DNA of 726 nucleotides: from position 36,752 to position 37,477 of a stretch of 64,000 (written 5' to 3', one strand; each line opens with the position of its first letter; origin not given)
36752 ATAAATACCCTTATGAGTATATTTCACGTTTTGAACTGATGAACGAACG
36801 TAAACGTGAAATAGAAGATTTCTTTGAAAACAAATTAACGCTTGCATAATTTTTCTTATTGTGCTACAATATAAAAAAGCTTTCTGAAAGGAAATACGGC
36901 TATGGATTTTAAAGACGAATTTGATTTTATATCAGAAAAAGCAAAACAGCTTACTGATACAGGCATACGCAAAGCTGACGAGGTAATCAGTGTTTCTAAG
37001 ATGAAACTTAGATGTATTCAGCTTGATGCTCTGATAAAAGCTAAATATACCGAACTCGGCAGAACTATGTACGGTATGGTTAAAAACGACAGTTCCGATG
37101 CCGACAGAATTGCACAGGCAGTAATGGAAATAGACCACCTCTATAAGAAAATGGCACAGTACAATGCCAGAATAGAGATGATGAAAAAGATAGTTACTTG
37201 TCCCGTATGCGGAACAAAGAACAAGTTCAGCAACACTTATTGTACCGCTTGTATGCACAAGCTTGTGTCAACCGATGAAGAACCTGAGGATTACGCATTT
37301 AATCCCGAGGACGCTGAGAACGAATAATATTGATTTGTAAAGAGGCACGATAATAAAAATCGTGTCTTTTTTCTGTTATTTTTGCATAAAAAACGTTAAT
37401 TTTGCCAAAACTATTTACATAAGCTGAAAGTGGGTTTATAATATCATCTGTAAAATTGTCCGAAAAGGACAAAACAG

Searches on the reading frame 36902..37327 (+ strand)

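Call 30: search_protein_families(library=pfam, proteins=[window:36902-37327:+], max_evalue=0.001)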
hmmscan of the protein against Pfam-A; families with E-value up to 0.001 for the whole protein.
window:36902-37327:+ (141 aa): 1 family
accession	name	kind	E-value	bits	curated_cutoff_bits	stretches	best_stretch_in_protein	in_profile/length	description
PF24463.1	DUF7577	-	5e-05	23.3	28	1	98-120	3-25/27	Domain of unknown function (DUF7577)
